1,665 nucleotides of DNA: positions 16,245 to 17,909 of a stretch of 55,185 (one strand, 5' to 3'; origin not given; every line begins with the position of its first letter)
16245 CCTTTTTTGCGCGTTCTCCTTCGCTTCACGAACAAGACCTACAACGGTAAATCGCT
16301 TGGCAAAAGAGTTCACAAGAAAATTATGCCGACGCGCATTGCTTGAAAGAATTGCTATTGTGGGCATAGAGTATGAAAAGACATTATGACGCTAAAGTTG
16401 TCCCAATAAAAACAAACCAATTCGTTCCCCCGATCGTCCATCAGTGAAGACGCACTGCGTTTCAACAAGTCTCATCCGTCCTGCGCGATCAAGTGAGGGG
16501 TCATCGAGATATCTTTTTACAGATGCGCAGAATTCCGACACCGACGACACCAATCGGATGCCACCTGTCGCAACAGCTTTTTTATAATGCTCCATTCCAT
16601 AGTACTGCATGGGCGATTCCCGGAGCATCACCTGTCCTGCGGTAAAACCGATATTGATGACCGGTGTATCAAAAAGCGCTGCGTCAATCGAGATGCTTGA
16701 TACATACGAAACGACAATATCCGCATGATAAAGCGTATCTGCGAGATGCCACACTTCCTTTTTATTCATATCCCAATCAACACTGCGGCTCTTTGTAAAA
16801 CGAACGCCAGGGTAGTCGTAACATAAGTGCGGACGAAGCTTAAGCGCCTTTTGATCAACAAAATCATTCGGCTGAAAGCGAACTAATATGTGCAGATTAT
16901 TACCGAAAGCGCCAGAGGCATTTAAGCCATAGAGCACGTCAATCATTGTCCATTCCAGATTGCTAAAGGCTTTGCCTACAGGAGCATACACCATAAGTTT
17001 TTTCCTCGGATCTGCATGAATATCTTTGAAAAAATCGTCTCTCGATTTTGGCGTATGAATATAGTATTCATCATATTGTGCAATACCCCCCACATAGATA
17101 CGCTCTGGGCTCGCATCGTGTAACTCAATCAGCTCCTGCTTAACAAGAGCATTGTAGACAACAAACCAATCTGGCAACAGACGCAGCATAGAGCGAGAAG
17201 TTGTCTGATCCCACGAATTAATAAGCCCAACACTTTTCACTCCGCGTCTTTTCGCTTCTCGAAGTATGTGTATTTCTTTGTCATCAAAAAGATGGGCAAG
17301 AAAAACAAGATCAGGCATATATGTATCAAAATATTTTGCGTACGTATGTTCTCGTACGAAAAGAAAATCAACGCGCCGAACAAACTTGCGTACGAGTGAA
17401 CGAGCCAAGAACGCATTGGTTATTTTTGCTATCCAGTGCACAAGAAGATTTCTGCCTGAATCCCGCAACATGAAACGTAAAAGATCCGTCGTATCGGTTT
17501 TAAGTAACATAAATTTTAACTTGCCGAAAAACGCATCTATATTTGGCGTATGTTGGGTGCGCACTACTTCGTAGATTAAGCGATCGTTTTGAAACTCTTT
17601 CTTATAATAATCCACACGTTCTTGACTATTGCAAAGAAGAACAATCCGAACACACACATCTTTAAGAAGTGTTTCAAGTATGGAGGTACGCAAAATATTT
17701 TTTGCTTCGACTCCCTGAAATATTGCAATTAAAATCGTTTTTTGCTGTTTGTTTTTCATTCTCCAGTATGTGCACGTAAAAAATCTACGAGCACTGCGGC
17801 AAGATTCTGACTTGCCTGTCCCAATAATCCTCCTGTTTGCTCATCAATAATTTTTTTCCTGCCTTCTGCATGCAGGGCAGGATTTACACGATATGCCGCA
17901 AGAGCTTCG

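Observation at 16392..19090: Five divergent paralogs of an uncharacterised ~440-463 aa GT-B/TagF-like family in one glycan locus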

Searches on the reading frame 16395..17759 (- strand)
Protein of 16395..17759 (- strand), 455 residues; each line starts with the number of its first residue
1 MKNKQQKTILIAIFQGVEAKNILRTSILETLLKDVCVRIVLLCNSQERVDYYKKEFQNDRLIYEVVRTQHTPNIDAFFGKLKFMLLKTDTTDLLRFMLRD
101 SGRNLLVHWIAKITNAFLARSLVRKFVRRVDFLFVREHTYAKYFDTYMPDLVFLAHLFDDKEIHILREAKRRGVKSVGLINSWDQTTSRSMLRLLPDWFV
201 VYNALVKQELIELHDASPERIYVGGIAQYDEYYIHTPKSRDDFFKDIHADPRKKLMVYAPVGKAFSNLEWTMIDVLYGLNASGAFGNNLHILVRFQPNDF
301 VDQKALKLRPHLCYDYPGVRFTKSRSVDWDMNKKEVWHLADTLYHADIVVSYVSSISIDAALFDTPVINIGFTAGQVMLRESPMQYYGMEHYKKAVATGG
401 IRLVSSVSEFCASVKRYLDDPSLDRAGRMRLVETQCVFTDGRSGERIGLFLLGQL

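Call 4: search_protein_families(library=pfam, proteins=[window:16395-17759:-], max_evalue=1)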
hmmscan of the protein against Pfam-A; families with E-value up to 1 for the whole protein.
window:16395-17759:- (455 aa): 1 family
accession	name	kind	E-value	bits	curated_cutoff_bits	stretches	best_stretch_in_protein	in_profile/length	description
PF04464.20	Glyphos_transf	-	0.00057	19.4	22.1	1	197-448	136-362/367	CDP-Glycerol:Poly(glycerophosphate) glycerophosphotransferase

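Call 6: search_protein_families(library=ncbifam, proteins=[window:16395-17759:-], max_evalue=1)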
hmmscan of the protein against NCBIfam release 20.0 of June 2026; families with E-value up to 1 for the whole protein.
window:16395-17759:- (455 aa): 2 families
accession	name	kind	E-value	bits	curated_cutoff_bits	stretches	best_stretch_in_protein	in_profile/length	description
NF046086.1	BFO_1060_trans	domain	3.4e-12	46.2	200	1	134-260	33-169/365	BFO_1060 family glycosyltransferase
TIGR03568.1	NeuC_NnaA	equivalog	0.039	12.8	235.9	1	198-371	147-307/365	UDP-N-acetylglucosamine 2-epimerase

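Call 12: search_solved_structures(query=A1, max_evalue=10, show_alignments=2)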
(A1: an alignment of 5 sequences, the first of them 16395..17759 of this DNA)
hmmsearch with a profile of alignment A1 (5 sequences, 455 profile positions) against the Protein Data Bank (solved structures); distinct sequences matched with E-value up to 10: 5.
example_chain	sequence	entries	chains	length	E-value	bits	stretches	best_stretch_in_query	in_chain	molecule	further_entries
8va1_A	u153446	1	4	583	0.0002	23.6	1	328-448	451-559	Teichoic acid ribitol-phosphate polymerase TarL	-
9j5q_A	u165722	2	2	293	0.69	12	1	339-401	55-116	hypothetical protein WL01_04050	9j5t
9ekp_A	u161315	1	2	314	1.7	10.7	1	230-256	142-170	WD repeat-containing protein 55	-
7kqq_A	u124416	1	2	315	1.7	10.7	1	230-256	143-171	WD repeat-containing protein 55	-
8fky_BC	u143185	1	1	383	1.7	10.7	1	217-256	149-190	WD repeat-containing protein 55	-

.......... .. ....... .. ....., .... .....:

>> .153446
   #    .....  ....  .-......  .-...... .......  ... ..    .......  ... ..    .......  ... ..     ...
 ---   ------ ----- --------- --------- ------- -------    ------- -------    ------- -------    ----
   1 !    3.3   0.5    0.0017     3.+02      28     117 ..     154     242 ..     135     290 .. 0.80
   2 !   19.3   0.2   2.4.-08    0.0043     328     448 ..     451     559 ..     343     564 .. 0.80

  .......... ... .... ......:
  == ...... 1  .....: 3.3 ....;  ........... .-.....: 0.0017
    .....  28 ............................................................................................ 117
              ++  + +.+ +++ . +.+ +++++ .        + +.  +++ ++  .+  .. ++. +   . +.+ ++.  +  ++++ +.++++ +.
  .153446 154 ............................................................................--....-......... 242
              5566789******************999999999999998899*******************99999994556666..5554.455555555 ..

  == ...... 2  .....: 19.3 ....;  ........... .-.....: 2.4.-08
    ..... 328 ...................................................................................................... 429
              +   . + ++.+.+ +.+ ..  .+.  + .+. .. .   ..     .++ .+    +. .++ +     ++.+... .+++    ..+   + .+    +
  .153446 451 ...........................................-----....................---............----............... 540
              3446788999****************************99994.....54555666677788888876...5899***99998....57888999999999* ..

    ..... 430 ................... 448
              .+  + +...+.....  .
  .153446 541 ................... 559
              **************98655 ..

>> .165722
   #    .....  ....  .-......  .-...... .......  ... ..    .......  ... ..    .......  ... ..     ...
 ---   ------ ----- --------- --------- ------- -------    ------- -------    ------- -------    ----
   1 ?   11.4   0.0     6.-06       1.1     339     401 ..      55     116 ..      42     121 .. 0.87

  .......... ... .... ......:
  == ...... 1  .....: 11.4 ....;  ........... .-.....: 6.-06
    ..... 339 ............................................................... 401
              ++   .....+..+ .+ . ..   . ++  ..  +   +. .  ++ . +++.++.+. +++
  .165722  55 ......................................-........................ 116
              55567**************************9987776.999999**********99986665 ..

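Call 13: find_homologous_proteins(query=window:16395-17759:-, max_evalue=0.001)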
Query window:16395-17759:- (455 aa): 541 proteins with E <= 0.001 among 5099 candidates; the best 120 are listed.
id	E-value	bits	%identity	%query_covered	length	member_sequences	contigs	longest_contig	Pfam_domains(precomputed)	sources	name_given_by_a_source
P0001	0.0e+0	1040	100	100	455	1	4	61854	-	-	-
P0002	2.2e-211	720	72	100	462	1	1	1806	-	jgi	-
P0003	3.9e-211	720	69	100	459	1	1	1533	PF04464.21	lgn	-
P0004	2.2e-207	707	70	100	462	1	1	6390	-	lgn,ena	-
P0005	1.0e-206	705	68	100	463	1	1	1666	PF04464.21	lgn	-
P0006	2.3e-193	661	65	100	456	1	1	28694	PF04464.21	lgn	-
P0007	4.4e-177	607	60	99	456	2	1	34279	PF04464.21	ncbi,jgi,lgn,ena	-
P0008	1.4e-176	606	60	99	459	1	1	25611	PF04464.21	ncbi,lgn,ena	-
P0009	1.7e-155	536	55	98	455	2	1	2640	PF04464.21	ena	-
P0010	8.3e-154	531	52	99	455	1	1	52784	PF04464.21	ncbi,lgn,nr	ncbi:MAG: CDP-glycerol glycerophosphotransferase family protein [bacterium]|nr:CDP-glycerol glycerop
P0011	4.8e-153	528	53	99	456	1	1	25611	PF04464.21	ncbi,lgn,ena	-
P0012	6.6e-151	521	52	99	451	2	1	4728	PF04464.21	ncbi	-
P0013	2.9e-150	519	52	99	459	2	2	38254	-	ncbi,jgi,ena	-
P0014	5.0e-150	518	54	99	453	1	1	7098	PF04464.21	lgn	-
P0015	7.8e-150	518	51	99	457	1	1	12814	PF04464.21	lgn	-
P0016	1.0e-149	517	54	99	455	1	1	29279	PF04464.21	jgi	jgi:CDP-glycerol glycerophosphotransferase (TagB/SpsB family)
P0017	1.4e-149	517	53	99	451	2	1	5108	PF04464.21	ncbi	-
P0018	4.4e-149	515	54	99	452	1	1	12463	PF04464.21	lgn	-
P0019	4.7e-149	515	52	99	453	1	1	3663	PF04464.21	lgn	-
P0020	6.0e-149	515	52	99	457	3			PF04464.21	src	-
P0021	8.2e-149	514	52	99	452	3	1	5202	PF04464.21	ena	-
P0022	2.4e-148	513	53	99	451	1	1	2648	PF04464.21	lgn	-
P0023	5.8e-148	511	53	98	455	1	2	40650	PF04464.21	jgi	-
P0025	3.4e-147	509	53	98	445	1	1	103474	PF04464.21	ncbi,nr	ncbi:MAG: CDP-glycerol glycerophosphotransferase family protein [Candidatus Harrisonbacteria bacteri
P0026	7.9e-147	508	51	99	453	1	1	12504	PF04464.21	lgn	-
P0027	1.0e-146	507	52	98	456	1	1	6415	PF04464.21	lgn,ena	-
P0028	1.6e-146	507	52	99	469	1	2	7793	PF04464.21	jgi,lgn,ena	-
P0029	2.3e-146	506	52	99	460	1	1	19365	PF04464.21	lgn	-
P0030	2.7e-146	506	53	98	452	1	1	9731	PF04464.21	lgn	-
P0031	3.1e-146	506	53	99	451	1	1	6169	PF04464.21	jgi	jgi:CDP-glycerol glycerophosphotransferase (TagB/SpsB family)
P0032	3.7e-146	505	51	98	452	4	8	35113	PF04464.21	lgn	-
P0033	6.0e-146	505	52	99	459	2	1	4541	PF04464.21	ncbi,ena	-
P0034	1.7e-145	503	53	99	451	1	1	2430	PF04464.21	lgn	-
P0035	2.0e-145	503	51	98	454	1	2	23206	PF04464.21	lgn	-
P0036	2.4e-145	503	51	100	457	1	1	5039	PF04464.21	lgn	-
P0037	2.7e-145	503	51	99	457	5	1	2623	PF04464.21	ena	-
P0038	2.7e-145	503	52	98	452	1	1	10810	PF04464.21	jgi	-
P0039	3.1e-145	502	51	99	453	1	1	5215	PF04464.21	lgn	-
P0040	4.9e-145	502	51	99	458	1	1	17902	PF04464.21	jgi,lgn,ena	-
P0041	4.9e-145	502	51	98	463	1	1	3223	PF04464.21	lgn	-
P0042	5.9e-145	501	52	98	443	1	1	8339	PF04464.21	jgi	jgi:CDP-glycerol glycerophosphotransferase (TagB/SpsB family)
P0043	6.0e-145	501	52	99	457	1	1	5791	PF04464.21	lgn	-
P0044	7.3e-145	501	52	99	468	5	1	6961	PF04464.21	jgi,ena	-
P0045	7.5e-145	501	51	99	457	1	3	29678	PF04464.21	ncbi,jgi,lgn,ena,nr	ncbi:MAG: hypothetical protein COV70_02230 [Parcubacteria group bacterium CG11_big_fil_rev_8_21_14_0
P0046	8.6e-145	501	50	98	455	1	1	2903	PF04464.21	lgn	-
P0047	9.2e-145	501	50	98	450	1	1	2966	PF04464.21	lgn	-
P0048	1.5e-144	500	52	99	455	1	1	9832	PF04464.21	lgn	-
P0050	2.9e-144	499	50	98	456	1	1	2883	PF04464.21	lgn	-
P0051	3.3e-144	499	52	99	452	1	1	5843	PF04464.21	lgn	-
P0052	3.8e-144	499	51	99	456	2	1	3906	PF04464.21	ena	-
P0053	4.3e-144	499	50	98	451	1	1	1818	PF04464.21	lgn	-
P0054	6.8e-144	498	50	99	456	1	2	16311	PF04464.21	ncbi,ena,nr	ncbi:MAG: hypothetical protein CEO19_197 [Parcubacteria group bacterium Gr01-1014_73]|nr:MAG: hypoth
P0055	7.9e-144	498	51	98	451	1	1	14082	PF04464.21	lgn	-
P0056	8.2e-144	498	53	98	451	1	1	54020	PF04464.21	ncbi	-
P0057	1.5e-143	497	52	98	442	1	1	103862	PF04464.21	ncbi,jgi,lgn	-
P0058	1.8e-143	497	51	100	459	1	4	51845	PF04464.21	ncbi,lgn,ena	-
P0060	2.0e-143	496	50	99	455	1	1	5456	PF04464.21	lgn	-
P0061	2.9e-143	496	52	98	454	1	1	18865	PF04464.21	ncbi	-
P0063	6.3e-143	495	50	99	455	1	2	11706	PF04464.21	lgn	-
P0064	1.0e-142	494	49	98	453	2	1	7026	PF04464.21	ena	-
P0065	1.1e-142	494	51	98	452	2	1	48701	PF04464.21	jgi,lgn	-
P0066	2.1e-142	493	51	99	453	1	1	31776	PF04464.21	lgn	-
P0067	2.4e-142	493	51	98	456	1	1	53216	PF04464.21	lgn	-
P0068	2.8e-142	493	50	99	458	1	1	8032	PF04464.21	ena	-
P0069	3.3e-142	492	50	99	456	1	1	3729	PF04464.21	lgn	-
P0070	3.7e-142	492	52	99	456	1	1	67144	PF04464.21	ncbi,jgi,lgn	ncbi:MAG: CDP-glycerol glycerophosphotransferase family protein [Candidatus Paceibacterota bacterium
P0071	5.3e-142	492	50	99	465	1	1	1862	PF04464.21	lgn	-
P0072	7.7e-142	491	49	98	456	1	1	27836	PF04464.21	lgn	-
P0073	8.6e-142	491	51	99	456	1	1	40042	PF04464.21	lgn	-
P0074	1.2e-141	491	51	99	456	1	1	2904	PF04464.21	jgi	-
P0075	2.2e-141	490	50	99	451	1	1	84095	PF04464.21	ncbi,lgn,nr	ncbi:MAG: CDP-glycerol glycerophosphotransferase family protein [Candidatus Sungbacteria bacterium]|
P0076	2.2e-141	490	49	98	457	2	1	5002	PF04464.21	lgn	-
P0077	8.6e-141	488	51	98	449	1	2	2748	PF04464.21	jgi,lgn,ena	-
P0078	1.2e-140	487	50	99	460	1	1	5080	PF04464.21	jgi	-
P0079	1.5e-140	487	50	98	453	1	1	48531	PF04464.21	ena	-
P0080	1.7e-140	487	51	99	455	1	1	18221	PF04464.21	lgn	-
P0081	2.1e-140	487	49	99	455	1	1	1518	PF04464.21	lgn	-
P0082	2.8e-140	486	49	99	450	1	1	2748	PF04464.21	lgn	-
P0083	3.9e-140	486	51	99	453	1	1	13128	PF04464.21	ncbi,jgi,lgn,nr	ncbi:MAG: hypothetical protein QG585_227 [Patescibacteria group bacterium]|jgi:hypothetical protein|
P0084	5.7e-140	485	51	98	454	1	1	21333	PF04464.21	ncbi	-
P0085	5.8e-140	485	52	98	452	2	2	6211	PF04464.21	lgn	-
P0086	7.6e-140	485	49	99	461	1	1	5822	PF04464.21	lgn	-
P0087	9.6e-140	484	50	99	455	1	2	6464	PF04464.21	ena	-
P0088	1.1e-139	484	52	98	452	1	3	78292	PF04464.21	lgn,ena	-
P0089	1.1e-139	484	50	98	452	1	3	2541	PF04464.21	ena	-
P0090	1.2e-139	484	51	98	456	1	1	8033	PF04464.21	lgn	-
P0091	1.5e-139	484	50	99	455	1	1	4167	PF04464.21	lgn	-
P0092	1.7e-139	483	47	99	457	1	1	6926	PF04464.21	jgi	-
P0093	1.7e-139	483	50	97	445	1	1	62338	PF04464.21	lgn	-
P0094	2.1e-139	483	49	98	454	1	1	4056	PF04464.21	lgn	-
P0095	2.3e-139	483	50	99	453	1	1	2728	PF04464.21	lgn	-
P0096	2.8e-139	483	51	98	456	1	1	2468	PF04464.21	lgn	-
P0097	3.7e-139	482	50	99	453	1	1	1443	PF04464.21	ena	-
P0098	4.9e-139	482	49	99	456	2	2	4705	PF04464.21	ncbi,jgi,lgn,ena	-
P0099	8.8e-139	481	50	98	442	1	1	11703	PF04464.21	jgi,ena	-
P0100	9.2e-139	481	51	99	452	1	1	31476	PF04464.21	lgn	-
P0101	1.1e-138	481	51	99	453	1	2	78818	PF04464.21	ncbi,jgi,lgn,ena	-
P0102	1.1e-138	481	50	98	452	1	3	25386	PF04464.21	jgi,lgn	jgi:hypothetical protein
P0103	1.8e-138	480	52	99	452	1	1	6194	PF04464.21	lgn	-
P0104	1.9e-138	480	49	99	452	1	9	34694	PF04464.21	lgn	-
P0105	1.9e-138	480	50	100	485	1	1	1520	PF04464.21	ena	-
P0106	2.7e-138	480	49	98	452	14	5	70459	PF04464.21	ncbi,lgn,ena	-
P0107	2.9e-138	479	49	99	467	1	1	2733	PF04464.21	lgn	-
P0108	5.1e-138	479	50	99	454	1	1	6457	PF04464.21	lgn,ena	-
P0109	6.0e-138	478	51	99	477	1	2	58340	PF04464.21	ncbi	-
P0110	8.0e-138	478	51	99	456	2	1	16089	PF04464.21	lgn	-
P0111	1.1e-137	478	49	99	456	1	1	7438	PF04464.21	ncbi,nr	ncbi:MAG: CDP-glycerol glycerophosphotransferase family protein [Candidatus Colwellbacteria bacteriu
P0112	1.2e-137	477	51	97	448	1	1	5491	PF04464.21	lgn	-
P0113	1.4e-137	477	50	98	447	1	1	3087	PF04464.21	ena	-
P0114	2.6e-137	476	50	99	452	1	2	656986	PF04464.21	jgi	jgi:CDP-glycerol glycerophosphotransferase (TagB/SpsB family)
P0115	2.8e-137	476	51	99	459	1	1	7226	PF04464.21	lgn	-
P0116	5.0e-137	475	48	99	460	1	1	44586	PF04464.21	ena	-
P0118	6.6e-137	475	50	98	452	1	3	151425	PF04464.21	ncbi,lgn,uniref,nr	ncbi:MAG: CDP-glycerol glycerophosphotransferase family protein [Candidatus Sungbacteria bacterium]|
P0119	1.0e-136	474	50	98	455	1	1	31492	PF04464.21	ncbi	-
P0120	1.0e-136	474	52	99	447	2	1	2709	PF04464.21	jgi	jgi:hypothetical protein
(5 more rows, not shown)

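Call 21: find_encoding_contigs(protein=P0001, flank=2000, max_places=4)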
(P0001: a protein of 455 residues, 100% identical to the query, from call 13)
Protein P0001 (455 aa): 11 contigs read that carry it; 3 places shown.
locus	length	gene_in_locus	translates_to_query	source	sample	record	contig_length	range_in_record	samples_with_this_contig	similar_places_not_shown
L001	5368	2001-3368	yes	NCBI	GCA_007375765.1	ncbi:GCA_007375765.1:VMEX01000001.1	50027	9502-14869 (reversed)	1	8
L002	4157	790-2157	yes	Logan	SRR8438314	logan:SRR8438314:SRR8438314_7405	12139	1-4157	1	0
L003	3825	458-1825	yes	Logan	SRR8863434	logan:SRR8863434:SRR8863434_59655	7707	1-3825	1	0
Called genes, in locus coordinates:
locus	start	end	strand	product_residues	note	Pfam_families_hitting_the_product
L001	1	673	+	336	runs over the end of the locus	PF03102:NeuB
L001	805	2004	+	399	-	-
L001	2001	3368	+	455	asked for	-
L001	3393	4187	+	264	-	PF00551:Formyl_trans_N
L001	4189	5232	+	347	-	PF01522:Polysacc_deac_1 (weak)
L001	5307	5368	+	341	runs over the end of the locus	PF13489:Methyltransf_23, PF08242:Methyltransf_12 (weak)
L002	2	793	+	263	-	?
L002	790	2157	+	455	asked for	-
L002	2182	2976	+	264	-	PF00551:Formyl_trans_N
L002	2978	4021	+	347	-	PF01522:Polysacc_deac_1 (weak)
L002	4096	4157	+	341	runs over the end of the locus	PF13489:Methyltransf_23, PF08242:Methyltransf_12 (weak)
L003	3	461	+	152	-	?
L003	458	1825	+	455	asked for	-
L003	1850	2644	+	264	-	PF00551:Formyl_trans_N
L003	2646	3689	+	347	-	PF01522:Polysacc_deac_1 (weak)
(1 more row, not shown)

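Call 22: find_encoding_contigs(protein=P0114, flank=10000, max_places=2)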
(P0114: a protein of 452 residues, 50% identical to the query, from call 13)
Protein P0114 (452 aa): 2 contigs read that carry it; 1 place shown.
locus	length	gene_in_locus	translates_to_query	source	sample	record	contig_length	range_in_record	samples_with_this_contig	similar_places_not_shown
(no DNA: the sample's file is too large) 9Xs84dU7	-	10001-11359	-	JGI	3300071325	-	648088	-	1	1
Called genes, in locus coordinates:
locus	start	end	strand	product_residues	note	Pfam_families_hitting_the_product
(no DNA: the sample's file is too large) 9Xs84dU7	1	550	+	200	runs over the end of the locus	-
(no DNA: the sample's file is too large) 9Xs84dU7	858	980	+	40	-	-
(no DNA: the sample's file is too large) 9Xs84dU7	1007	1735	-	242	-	PF00535:Glycos_transf_2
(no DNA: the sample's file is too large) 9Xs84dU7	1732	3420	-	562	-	-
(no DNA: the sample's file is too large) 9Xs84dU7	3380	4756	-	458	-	PF02366:PMT (weak)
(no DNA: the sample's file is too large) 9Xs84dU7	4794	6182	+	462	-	PF01943:Polysacc_synt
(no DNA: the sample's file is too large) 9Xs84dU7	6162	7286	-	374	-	PF01075:Glyco_transf_9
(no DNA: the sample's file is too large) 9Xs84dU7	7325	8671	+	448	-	PF04464:Glyphos_transf (faint)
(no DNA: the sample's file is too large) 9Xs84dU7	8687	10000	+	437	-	PF04464:Glyphos_transf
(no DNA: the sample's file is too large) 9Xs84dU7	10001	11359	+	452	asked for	PF04464:Glyphos_transf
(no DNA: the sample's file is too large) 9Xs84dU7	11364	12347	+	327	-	PF13489:Methyltransf_23, PF08241:Methyltransf_11 (weak), PF08242:Methyltransf_12 (weak)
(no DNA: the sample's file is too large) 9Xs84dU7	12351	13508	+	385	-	PF02350:Epimerase_2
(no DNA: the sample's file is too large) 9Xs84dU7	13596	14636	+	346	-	-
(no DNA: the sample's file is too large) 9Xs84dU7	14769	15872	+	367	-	-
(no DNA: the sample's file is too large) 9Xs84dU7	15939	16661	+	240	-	PF02348:CTP_transf_3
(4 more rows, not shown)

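Call 27: find_encoding_contigs(protein=P0118, flank=10000, max_places=1)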
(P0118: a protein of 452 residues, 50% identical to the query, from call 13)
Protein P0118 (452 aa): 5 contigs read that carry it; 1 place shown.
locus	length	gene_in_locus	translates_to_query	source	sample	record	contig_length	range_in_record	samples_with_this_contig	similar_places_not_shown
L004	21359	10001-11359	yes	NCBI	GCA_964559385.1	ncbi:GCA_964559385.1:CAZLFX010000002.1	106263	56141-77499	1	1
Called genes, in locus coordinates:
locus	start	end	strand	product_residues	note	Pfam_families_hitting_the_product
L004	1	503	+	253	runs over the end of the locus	PF13489:Methyltransf_23, PF01209:Ubie_methyltran, PF13847:Methyltransf_31, PF08241:Methyltransf_11, PF08242:Methyltransf_12, PF13649:Methyltransf_25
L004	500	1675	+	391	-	PF20706:GT4-conflict, PF00534:Glycos_transf_1, PF13692:Glyco_trans_1_4, PF13524:Glyco_trans_1_2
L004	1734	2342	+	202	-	PF13578:Methyltransf_24 (weak)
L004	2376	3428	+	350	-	PF00535:Glycos_transf_2, PF13641:Glyco_tranf_2_3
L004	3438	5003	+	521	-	-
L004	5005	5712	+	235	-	PF00535:Glycos_transf_2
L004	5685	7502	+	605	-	-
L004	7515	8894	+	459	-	PF01943:Polysacc_synt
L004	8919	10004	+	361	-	PF13439:Glyco_transf_4, PF13579:Glyco_trans_4_4, PF00534:Glycos_transf_1, PF13692:Glyco_trans_1_4, PF20706:GT4-conflict (weak)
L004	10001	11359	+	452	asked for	PF04464:Glyphos_transf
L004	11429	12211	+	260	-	PF00459:Inositol_P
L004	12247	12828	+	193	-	PF00293:NUDIX (faint)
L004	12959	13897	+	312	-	PF01073:3Beta_HSD, PF01370:Epimerase, PF05368:NmrA, PF07993:NAD_binding_4 (faint), PF13460:NAD_binding_10, PF16363:GDP_Man_Dehyd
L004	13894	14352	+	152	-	PF00293:NUDIX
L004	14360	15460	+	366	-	-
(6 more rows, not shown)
